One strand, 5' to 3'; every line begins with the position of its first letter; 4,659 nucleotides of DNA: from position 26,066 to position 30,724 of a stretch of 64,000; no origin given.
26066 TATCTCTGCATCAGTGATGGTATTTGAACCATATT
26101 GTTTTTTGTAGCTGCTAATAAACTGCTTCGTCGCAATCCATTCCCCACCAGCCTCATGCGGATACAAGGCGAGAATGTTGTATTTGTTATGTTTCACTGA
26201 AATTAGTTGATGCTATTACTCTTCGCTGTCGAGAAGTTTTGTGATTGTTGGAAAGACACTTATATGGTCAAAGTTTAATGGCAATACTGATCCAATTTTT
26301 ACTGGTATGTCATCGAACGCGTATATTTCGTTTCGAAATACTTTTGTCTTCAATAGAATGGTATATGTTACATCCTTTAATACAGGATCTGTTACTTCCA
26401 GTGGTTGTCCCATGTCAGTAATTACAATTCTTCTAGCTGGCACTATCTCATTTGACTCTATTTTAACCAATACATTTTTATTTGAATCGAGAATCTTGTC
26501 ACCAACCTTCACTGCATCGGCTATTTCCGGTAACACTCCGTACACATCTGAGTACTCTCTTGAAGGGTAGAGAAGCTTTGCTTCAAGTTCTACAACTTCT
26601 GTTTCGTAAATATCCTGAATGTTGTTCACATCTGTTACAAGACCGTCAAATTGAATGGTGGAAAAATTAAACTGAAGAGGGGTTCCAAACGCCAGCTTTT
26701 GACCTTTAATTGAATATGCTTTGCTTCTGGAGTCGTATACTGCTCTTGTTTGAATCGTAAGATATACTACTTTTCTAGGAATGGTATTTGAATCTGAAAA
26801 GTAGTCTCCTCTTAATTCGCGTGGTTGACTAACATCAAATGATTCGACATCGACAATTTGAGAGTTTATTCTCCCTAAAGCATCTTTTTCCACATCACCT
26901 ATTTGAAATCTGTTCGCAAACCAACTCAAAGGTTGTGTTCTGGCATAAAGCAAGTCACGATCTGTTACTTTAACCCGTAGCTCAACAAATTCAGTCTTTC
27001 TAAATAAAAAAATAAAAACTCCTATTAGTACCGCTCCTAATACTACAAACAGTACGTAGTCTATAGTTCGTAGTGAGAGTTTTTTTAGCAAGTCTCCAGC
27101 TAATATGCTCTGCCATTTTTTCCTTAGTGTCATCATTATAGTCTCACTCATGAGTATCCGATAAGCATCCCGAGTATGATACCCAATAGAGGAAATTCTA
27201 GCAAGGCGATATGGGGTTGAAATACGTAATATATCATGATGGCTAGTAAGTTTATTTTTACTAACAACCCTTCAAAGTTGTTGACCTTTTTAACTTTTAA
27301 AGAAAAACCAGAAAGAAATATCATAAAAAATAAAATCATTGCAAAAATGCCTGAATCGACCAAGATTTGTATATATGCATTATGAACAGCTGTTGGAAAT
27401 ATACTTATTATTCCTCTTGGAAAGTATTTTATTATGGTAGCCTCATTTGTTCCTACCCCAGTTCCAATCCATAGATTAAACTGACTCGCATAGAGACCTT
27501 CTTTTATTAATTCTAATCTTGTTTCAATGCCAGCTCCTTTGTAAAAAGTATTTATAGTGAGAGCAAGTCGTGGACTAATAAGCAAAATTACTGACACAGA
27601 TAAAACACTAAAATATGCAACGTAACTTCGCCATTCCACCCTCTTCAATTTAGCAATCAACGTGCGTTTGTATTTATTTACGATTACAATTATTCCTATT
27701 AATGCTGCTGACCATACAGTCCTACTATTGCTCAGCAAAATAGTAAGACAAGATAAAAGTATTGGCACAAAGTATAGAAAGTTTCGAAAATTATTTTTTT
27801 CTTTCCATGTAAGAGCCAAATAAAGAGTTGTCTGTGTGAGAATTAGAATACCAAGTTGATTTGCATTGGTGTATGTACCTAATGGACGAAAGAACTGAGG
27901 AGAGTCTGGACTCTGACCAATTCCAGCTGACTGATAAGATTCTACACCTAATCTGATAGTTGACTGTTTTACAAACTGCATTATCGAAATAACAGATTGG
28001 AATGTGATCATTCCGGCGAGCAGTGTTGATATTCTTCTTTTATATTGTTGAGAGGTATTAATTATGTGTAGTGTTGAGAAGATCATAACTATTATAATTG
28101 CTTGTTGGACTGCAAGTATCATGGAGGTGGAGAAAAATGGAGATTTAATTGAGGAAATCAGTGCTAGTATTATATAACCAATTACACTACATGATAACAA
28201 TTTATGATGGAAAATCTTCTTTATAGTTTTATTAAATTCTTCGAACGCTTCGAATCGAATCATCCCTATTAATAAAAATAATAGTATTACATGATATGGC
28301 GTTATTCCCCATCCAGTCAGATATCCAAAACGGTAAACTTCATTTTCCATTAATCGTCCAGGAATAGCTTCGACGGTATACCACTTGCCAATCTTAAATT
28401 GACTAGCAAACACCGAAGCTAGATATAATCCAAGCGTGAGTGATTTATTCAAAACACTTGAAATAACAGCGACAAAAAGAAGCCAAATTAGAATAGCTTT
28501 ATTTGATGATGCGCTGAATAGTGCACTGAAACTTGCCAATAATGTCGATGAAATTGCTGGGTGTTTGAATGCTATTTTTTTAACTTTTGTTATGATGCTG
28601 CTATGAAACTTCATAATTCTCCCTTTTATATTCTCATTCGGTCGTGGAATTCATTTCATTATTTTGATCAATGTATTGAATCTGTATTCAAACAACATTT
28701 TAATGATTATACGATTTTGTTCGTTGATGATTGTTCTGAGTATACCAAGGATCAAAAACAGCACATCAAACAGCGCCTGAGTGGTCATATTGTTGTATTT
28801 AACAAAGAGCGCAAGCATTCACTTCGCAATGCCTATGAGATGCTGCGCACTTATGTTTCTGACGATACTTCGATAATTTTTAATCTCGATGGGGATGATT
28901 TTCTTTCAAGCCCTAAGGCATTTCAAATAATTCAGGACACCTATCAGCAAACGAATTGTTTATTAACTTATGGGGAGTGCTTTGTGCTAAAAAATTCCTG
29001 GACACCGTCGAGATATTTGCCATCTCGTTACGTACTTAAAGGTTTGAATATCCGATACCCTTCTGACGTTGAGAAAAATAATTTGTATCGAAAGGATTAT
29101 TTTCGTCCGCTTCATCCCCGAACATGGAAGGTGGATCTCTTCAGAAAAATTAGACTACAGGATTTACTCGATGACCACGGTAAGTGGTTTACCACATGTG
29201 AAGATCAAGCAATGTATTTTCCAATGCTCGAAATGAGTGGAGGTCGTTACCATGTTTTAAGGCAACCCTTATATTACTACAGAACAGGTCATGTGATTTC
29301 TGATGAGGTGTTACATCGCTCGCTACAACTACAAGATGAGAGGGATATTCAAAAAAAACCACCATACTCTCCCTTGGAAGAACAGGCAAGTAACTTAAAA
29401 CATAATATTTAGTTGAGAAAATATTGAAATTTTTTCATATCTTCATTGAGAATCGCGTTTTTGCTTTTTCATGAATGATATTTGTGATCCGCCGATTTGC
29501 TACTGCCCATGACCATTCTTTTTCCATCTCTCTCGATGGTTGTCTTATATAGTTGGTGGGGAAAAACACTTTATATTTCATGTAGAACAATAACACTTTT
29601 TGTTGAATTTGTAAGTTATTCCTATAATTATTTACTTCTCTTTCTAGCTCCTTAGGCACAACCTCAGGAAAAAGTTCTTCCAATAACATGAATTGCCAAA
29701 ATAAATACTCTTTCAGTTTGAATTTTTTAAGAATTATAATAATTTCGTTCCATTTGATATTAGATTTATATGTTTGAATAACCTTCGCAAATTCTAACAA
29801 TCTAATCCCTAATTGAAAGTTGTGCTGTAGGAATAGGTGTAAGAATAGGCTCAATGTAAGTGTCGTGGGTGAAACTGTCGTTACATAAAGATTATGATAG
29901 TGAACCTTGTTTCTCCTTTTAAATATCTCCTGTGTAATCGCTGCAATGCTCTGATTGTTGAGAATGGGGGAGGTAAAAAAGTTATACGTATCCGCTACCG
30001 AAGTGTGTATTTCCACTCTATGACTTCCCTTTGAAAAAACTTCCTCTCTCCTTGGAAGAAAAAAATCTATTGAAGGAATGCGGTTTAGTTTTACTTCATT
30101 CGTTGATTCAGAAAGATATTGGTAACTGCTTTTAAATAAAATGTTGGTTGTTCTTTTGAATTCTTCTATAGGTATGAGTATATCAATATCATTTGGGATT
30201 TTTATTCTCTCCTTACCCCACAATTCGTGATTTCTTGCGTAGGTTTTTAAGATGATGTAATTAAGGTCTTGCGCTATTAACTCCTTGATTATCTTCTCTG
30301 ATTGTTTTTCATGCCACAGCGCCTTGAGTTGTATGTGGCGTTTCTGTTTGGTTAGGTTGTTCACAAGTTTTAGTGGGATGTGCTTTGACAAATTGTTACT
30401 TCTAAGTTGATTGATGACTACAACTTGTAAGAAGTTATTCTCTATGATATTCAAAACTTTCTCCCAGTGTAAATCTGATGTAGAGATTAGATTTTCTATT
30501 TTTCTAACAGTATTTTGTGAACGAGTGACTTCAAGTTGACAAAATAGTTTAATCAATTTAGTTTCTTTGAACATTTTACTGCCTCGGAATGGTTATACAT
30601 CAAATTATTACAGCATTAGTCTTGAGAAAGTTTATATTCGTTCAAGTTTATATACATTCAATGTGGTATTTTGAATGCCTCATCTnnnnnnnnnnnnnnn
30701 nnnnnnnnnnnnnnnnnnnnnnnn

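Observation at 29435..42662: RRE (PqqD) + HPr-kinase-like kinase + twin GT2 + ATP-grasp + nucleotidyltransferase + rSAM methylthiotransferase cluster with no known RiPP core enzyme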

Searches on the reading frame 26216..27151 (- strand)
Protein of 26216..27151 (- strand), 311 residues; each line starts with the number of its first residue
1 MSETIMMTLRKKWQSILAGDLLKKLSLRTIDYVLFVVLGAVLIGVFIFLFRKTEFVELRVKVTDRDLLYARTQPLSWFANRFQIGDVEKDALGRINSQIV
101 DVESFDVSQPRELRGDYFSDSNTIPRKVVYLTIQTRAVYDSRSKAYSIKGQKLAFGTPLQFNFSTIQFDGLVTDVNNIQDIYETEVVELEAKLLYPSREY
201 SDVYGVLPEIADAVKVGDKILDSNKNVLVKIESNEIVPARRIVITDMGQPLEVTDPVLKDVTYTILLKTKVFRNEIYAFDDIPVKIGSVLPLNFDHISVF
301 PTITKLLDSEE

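Call 7: search_protein_families(library=pfam, proteins=[window:26216-27151:-], max_evalue=0.001)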
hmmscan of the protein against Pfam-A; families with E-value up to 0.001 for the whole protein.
window:26216-27151:- (311 aa): 1 family
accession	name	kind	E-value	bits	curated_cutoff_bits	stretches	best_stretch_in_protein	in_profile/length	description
PF14221.11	DUF4330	-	1.9e-13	51.3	27.6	2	19-175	8-166/167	Domain of unknown function (DUF4330)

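Call 71: search_protein_families(library=ncbifam, proteins=[window:26216-27151:-], max_evalue=0.001)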
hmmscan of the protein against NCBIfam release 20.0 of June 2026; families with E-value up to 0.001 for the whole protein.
window:26216-27151:- (311 aa): 0 families

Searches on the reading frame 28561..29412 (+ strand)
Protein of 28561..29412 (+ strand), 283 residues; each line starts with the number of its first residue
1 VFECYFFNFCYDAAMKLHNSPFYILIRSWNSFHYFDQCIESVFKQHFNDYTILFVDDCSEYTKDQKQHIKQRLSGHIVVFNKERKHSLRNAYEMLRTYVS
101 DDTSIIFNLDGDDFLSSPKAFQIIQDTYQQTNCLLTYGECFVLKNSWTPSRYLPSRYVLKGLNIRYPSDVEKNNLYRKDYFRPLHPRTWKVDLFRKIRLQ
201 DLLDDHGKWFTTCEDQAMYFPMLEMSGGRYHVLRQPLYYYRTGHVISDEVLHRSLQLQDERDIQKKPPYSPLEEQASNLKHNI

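Call 8: search_protein_families(library=pfam, proteins=[window:28561-29412:+], max_evalue=0.001)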
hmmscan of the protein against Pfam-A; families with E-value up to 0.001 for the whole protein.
window:28561-29412:+ (283 aa): 2 families
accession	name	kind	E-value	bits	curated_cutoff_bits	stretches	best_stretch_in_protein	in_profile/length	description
PF00535.33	Glycos_transf_2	-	1.5e-11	45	23.3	1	24-178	2-161/168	Glycosyl transferase family 2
PF13641.12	Glyco_tranf_2_3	-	5.6e-05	23.7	27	1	21-128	2-111/230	Glycosyltransferase like family 2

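Call 71: search_protein_families(library=ncbifam, proteins=[window:28561-29412:+], max_evalue=0.001)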
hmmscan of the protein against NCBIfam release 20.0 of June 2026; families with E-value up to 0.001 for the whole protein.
window:28561-29412:+ (283 aa): 6 families
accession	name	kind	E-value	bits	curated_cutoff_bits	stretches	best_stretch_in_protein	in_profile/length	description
NF047683.1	TeichurnBiosyTuaG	equivalog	3.8e-06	26.7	400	1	23-86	9-73/252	teichuronic acid biosynthesis protein TuaG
NF007453.0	PRK10018.1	equivalog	0.00011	22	382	1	22-114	8-98/280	colanic acid biosynthesis glycosyltransferase WcaA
NF050050.1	ProtGlycPglI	equivalog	0.00016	21.1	500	1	24-146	6-125/306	GalNAc(5)-diNAcBac-PP-undecaprenol beta-1,3-glucosyltransferase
TIGR04017.1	WcaA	equivalog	0.00021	21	495.75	1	24-88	9-72/279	colanic acid biosynthesis glycosyltransferase WcaA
TIGR03937.1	PgaC_IcaA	equivalog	0.00034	19.7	422.3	1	21-129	46-152/407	poly-beta-1,6-N-acetyl-D-glucosamine synthase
NF053739.1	GlytfEpsEBac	equivalog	0.00037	19.6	450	1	29-114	10-94/265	glycosyltransferase EpsE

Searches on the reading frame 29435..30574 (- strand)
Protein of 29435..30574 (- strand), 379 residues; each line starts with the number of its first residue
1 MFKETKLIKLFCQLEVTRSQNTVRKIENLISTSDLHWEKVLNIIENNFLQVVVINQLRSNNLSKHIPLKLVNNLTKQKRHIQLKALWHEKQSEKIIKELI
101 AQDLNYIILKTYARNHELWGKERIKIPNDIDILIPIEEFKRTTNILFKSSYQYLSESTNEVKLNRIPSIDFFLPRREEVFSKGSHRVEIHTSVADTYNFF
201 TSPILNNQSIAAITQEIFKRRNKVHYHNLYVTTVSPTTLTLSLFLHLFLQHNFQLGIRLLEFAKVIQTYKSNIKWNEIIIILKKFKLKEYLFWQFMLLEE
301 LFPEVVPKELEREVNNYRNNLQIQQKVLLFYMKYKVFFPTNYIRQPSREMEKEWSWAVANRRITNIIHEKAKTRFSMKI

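Call 4: search_protein_families(library=pfam, proteins=[window:29435-30574:-], max_evalue=0.01)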
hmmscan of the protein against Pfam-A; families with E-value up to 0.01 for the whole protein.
window:29435-30574:- (379 aa): 1 family
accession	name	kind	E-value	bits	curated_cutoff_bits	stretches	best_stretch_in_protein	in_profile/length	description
PF14907.12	NTP_transf_5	-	2.8e-25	89.8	31.2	1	34-302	2-248/249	Uncharacterised nucleotidyltransferase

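Call 6: search_protein_families(library=ncbifam, proteins=[window:29435-30574:-], max_evalue=0.01)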
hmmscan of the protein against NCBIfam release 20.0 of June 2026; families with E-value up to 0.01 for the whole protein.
window:29435-30574:- (379 aa): 1 family
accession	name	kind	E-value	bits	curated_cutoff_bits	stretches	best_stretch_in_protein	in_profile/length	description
NF008380.0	PRK11175.1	equivalog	0.0074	15.3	227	1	20-117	29-120/313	universal stress protein UspE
